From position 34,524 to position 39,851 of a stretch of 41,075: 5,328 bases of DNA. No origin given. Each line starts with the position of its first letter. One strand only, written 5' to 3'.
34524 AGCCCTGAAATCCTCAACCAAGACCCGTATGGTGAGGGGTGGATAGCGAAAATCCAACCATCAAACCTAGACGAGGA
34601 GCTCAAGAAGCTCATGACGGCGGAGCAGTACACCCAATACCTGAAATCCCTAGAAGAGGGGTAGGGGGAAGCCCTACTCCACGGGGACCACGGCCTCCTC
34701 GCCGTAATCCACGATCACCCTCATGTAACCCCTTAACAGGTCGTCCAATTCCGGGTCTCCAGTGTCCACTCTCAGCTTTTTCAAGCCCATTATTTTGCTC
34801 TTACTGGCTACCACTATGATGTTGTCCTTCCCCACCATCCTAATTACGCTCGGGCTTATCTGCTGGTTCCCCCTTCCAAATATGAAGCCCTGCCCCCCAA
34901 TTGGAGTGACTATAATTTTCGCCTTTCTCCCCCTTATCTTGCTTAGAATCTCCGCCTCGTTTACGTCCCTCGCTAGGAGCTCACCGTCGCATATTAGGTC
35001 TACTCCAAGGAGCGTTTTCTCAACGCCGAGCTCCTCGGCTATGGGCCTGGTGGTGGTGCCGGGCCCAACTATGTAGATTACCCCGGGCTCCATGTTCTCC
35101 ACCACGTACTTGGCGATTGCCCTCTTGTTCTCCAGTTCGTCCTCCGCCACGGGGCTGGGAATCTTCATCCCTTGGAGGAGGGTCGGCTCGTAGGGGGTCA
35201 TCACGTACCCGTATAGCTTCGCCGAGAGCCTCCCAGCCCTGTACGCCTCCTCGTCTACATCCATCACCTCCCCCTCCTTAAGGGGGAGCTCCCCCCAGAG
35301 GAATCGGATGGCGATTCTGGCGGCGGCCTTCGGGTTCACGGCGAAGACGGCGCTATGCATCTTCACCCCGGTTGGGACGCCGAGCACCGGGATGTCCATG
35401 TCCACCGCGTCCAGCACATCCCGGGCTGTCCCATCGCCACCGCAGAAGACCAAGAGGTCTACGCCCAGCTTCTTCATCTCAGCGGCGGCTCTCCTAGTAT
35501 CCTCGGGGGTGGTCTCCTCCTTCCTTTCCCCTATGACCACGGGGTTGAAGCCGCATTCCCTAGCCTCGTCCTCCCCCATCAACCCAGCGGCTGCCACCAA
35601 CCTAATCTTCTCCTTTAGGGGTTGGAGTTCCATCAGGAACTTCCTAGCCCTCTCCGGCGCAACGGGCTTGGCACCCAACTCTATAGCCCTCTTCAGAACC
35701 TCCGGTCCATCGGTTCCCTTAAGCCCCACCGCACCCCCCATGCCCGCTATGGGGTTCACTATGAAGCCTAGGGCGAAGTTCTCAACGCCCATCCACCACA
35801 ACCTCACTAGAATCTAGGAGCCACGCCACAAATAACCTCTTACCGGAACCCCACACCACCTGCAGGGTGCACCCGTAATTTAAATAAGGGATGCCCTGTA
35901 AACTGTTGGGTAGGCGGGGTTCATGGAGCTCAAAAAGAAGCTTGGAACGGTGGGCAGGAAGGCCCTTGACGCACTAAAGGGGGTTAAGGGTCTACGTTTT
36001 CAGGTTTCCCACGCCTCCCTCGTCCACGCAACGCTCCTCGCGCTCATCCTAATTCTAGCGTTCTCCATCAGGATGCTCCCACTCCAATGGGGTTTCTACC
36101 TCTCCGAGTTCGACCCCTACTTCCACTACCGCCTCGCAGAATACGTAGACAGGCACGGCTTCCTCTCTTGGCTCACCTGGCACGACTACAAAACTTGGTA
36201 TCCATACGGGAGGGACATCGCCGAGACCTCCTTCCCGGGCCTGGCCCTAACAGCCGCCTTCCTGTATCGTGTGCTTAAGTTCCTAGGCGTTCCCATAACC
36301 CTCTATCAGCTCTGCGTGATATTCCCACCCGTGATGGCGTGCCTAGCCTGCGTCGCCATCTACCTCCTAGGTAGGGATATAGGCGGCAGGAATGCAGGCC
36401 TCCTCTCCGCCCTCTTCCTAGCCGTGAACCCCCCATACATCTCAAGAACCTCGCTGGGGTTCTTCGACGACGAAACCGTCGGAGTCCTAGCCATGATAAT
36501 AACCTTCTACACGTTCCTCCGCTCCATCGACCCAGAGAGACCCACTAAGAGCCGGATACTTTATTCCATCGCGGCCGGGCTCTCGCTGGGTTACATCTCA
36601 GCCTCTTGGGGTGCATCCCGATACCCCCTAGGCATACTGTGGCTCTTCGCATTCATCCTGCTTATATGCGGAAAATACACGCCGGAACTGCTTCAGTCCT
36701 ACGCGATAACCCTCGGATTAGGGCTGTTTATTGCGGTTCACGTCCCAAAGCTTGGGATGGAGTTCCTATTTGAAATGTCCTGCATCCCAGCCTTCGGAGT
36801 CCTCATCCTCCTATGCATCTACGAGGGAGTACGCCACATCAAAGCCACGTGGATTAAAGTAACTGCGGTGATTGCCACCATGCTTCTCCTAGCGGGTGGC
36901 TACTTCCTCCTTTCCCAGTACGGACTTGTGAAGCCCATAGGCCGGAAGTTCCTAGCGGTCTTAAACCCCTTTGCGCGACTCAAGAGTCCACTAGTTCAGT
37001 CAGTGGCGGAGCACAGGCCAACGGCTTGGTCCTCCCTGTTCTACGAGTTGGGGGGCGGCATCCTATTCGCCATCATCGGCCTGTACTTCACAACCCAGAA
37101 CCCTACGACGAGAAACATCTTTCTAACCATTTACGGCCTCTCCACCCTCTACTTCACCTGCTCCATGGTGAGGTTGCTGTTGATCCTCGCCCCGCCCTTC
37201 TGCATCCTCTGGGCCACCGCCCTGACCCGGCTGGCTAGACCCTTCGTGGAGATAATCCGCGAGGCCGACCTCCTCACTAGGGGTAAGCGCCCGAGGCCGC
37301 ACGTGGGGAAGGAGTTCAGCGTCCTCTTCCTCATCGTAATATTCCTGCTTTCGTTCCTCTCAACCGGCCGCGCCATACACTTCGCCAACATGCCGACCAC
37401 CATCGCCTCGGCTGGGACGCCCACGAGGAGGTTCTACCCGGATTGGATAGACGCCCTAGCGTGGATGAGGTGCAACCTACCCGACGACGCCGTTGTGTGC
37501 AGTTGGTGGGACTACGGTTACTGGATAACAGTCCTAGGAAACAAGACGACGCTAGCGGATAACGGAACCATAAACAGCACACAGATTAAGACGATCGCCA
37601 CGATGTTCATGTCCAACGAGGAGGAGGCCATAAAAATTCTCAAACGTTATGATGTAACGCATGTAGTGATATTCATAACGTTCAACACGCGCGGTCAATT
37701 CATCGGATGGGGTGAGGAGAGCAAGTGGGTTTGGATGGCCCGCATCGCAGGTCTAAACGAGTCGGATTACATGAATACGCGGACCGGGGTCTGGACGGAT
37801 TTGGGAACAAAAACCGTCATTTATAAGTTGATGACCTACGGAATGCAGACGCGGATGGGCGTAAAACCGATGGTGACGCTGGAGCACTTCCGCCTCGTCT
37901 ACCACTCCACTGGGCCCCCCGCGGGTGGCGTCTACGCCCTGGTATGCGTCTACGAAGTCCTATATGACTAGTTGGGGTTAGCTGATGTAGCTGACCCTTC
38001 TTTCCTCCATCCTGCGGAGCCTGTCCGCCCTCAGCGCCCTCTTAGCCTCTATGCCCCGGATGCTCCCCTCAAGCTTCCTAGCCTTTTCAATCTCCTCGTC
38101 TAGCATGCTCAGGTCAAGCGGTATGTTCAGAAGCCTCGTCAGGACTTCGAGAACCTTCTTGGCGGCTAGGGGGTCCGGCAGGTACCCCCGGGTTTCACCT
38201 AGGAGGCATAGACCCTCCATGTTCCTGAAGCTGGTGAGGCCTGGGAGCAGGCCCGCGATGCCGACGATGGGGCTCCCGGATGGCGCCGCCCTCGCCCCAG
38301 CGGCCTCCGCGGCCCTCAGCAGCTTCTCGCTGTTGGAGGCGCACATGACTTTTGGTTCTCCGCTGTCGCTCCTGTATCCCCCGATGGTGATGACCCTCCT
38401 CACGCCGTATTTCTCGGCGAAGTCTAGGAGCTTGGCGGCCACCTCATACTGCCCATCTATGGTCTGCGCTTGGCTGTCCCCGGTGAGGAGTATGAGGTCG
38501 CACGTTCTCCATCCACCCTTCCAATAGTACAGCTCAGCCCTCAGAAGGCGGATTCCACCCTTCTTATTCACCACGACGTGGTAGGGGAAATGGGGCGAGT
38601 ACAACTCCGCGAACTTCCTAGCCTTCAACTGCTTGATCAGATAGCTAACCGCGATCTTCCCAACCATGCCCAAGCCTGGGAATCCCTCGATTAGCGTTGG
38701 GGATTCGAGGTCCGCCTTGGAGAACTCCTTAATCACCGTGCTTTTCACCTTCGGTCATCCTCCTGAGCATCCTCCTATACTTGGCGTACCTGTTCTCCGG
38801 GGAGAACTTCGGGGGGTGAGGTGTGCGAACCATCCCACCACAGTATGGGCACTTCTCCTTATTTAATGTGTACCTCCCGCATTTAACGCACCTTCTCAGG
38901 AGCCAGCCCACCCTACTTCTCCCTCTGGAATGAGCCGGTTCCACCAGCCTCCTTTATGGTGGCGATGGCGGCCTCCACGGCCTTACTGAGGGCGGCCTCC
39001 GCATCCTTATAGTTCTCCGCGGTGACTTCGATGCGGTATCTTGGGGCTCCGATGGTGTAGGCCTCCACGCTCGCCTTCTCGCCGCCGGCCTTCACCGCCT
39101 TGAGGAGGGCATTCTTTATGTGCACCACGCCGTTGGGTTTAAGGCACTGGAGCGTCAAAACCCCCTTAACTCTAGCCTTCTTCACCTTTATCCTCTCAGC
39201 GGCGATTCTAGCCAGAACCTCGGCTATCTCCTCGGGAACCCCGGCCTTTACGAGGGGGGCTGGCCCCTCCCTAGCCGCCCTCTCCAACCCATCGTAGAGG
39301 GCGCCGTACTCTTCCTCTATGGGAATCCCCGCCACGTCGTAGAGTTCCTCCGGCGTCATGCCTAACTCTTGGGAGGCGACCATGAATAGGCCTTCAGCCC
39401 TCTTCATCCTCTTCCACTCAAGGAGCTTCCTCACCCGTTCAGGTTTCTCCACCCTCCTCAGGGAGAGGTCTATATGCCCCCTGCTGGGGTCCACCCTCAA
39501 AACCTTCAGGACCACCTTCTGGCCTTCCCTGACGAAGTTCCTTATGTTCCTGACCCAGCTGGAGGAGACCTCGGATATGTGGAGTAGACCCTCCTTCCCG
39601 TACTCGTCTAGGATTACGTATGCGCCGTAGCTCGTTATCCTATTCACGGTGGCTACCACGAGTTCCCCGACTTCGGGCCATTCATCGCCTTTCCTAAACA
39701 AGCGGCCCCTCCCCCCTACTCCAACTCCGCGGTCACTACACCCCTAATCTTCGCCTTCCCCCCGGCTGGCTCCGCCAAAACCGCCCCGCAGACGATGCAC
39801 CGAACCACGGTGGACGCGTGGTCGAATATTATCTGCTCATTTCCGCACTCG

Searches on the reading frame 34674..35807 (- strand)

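Call 75: search_protein_families(library=pfam, proteins=[window:34674-35807:-], max_evalue=0.00001)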
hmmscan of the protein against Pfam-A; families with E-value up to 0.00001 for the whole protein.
window:34674-35807:- (377 aa): 3 families
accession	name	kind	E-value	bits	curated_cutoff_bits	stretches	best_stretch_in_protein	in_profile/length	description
PF01513.26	NAD_kinase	-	2.4e-22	80.1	25.5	1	13-172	1-128/130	ATP-NAD kinase N-terminal domain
PF20143.4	NAD_kinase_C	-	1.2e-18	67.5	23.7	1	242-375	3-125/126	ATP-NAD kinase C-terminal domain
PF00781.29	DAGK_cat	-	1.1e-07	32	23.6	1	98-148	38-91/125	Diacylglycerol kinase catalytic domain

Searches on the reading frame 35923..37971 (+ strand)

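Call 75: search_protein_families(library=pfam, proteins=[window:35923-37971:+], max_evalue=0.00001)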
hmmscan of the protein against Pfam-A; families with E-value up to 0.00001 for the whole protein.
window:35923-37971:+ (682 aa): 2 families
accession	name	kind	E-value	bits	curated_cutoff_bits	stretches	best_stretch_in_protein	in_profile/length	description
PF02516.20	STT3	-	2.6e-50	172.6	24.5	1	54-429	23-404/405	Oligosaccharyl transferase STT3, N-terminal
PF21436.2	STT3-PglB_core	-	3.5e-07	31.2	23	1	522-573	2-53/131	STT3/PglB/AglB core domain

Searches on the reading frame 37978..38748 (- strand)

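Call 75: search_protein_families(library=pfam, proteins=[window:37978-38748:-], max_evalue=0.00001)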
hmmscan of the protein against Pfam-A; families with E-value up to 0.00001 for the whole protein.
window:37978-38748:- (256 aa): 1 family
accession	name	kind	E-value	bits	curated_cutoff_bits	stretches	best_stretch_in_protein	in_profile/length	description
PF09754.15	PAC2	-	1.7e-44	152.6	25.8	1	19-224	1-208/215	PAC2 family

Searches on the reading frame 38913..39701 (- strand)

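Call 75: search_protein_families(library=pfam, proteins=[window:38913-39701:-], max_evalue=0.00001)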
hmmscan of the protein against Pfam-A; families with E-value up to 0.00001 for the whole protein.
window:38913-39701:- (262 aa): 2 families
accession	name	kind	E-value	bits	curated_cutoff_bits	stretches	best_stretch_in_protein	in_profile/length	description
PF07541.17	EIF_2_alpha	-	1.9e-28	99.2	22.8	1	120-231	1-114/114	Eukaryotic translation initiation factor 2 alpha subunit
PF00575.29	S1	-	1.3e-14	54.7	22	1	9-82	2-74/74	S1 RNA binding domain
